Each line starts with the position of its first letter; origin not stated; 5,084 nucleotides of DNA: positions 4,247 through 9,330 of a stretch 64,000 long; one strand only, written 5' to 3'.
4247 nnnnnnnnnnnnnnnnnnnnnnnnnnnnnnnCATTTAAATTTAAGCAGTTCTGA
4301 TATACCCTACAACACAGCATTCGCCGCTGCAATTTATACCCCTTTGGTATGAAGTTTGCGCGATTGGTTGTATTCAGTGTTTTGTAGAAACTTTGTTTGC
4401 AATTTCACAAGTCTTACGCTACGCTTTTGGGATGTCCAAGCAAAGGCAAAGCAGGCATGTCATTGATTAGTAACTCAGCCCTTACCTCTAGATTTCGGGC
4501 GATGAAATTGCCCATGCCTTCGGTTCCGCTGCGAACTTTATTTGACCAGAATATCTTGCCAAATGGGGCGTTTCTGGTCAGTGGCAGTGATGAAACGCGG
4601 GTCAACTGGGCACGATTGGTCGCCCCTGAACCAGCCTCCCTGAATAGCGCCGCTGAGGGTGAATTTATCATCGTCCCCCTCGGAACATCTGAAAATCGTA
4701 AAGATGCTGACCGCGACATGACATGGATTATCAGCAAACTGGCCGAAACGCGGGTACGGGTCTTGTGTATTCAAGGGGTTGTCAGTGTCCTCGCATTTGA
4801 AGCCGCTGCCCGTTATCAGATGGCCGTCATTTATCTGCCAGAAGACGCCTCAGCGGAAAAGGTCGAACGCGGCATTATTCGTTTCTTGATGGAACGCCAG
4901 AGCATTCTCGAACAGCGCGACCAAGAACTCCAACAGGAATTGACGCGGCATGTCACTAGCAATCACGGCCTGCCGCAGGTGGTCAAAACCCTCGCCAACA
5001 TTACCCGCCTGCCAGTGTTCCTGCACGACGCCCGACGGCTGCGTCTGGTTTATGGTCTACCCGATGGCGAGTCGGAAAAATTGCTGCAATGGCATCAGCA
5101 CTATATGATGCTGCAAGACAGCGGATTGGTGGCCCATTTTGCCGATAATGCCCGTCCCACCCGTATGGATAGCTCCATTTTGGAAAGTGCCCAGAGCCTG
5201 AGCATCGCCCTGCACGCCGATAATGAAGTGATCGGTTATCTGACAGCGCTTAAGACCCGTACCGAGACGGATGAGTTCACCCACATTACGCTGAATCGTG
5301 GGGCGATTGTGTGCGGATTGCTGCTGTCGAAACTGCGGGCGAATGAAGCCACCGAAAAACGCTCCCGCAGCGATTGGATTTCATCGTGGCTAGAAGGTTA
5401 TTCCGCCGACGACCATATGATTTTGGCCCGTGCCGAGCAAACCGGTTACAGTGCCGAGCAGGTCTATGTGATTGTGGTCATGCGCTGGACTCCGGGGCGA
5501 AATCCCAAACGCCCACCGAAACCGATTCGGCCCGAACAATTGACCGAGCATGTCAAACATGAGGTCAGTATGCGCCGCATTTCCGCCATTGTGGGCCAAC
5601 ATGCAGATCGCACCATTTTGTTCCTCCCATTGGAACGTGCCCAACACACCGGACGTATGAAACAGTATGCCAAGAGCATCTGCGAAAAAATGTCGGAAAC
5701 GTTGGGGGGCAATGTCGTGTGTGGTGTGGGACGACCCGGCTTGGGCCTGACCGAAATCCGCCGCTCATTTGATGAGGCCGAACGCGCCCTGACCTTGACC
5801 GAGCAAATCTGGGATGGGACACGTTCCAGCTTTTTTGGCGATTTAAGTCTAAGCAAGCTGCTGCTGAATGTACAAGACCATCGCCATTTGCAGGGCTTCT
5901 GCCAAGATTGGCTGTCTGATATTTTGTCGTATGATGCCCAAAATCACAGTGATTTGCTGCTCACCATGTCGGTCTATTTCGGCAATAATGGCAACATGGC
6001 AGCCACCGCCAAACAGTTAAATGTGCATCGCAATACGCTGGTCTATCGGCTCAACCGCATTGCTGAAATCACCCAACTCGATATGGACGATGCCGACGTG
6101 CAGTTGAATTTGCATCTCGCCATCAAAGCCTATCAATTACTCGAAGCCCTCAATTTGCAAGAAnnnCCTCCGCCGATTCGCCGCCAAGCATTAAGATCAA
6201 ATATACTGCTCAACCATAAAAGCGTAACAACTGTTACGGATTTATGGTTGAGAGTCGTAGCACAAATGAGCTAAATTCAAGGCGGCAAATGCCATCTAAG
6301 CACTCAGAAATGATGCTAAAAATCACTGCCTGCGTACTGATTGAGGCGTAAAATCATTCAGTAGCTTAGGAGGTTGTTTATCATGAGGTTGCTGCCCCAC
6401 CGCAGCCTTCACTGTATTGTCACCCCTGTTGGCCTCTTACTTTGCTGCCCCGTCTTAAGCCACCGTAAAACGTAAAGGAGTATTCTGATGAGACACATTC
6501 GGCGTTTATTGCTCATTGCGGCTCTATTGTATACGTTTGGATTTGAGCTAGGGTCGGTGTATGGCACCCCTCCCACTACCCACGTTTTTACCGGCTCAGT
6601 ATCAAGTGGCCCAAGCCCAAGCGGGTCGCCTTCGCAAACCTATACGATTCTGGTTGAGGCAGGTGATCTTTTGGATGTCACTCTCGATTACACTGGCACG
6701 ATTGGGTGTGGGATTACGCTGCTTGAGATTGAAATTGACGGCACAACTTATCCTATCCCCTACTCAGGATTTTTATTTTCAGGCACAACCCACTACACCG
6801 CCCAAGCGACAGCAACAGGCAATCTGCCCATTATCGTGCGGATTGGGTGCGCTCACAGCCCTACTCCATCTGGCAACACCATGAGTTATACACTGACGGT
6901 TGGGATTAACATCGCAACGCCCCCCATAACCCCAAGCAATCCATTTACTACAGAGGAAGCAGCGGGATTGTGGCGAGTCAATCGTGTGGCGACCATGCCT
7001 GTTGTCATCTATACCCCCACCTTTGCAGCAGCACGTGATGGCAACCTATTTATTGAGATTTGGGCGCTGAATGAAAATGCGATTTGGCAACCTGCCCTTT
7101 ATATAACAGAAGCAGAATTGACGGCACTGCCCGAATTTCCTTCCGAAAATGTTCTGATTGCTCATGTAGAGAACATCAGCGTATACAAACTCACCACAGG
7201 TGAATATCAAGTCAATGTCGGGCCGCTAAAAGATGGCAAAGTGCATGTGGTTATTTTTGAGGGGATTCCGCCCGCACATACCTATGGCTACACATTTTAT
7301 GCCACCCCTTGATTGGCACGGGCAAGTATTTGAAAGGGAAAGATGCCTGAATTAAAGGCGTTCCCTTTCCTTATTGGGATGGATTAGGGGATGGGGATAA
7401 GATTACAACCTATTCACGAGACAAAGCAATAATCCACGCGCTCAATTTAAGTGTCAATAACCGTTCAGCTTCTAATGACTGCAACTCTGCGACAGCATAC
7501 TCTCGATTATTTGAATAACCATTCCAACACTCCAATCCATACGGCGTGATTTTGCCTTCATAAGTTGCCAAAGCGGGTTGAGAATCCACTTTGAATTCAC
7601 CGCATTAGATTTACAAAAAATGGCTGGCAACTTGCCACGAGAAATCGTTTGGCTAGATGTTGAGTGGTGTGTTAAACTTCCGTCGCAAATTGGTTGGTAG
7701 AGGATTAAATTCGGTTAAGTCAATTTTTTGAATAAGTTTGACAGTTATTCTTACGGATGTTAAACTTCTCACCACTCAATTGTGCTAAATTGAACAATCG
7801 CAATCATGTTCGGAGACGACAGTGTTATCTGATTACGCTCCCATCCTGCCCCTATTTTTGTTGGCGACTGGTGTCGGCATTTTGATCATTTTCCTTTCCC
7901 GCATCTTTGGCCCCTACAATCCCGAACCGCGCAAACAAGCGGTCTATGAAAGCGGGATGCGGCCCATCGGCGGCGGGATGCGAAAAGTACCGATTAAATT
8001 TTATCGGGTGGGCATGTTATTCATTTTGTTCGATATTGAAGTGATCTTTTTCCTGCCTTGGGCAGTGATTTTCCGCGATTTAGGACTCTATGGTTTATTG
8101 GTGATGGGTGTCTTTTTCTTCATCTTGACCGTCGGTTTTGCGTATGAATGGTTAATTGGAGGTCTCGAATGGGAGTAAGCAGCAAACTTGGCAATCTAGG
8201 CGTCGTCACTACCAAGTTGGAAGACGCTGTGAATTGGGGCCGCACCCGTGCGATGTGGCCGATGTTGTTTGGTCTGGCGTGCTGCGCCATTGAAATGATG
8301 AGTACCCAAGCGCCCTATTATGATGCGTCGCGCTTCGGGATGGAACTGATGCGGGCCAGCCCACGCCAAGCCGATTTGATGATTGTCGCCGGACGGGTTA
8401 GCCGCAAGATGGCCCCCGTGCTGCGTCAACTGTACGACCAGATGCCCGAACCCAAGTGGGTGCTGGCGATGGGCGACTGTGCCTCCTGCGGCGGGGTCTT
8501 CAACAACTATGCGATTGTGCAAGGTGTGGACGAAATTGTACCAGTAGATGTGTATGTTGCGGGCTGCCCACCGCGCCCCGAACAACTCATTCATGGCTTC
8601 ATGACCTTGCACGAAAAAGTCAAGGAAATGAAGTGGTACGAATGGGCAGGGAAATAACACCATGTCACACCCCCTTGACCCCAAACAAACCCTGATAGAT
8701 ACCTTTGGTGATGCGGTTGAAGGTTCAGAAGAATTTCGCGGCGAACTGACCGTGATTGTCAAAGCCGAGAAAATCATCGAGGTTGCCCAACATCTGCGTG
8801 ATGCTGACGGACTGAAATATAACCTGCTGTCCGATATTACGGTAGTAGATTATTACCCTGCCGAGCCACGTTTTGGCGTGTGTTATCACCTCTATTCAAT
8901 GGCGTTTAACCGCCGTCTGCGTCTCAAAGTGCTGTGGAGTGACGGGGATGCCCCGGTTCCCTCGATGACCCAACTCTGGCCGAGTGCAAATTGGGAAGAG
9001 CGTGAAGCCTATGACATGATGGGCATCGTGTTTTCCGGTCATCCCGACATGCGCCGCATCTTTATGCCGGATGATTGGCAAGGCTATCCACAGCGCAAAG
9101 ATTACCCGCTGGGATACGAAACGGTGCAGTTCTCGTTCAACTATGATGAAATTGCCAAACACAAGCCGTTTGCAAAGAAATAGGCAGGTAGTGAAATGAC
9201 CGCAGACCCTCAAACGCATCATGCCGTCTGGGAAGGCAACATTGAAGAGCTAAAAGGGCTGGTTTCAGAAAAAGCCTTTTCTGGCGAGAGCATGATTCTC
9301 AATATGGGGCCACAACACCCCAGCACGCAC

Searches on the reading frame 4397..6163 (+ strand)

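Call 33: search_protein_families(library=pfam, proteins=[window:4397-6163:+], max_evalue=0.00001)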
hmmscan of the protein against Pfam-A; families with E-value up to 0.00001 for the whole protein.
window:4397-6163:+ (589 aa): 2 families
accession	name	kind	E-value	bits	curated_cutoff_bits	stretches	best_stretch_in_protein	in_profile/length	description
PF13556.12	HTH_30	-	1.2e-21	76.7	27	1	520-578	1-59/59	PucR C-terminal helix-turn-helix domain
PF17853.6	GGDEF_2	-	8.2e-20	71.6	24.5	1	337-466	4-115/116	GGDEF-like domain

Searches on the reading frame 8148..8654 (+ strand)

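Call 33: search_protein_families(library=pfam, proteins=[window:8148-8654:+], max_evalue=0.00001)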
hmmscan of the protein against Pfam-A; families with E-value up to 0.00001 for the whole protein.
window:8148-8654:+ (169 aa): 1 family
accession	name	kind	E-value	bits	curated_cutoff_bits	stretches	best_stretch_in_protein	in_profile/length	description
PF01058.29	Oxidored_q6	-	3.2e-31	108.2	27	1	45-153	1-127/128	NADH ubiquinone oxidoreductase, 20 Kd subunit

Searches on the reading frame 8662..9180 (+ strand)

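Call 33: search_protein_families(library=pfam, proteins=[window:8662-9180:+], max_evalue=0.00001)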
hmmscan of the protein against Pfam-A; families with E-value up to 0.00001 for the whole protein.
window:8662-9180:+ (173 aa): 1 family
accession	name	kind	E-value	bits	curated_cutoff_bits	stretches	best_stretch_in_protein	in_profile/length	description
PF00329.25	Complex1_30kDa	-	6.9e-48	162.7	22.5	1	32-152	2-122/124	Respiratory-chain NADH dehydrogenase, 30 Kd subunit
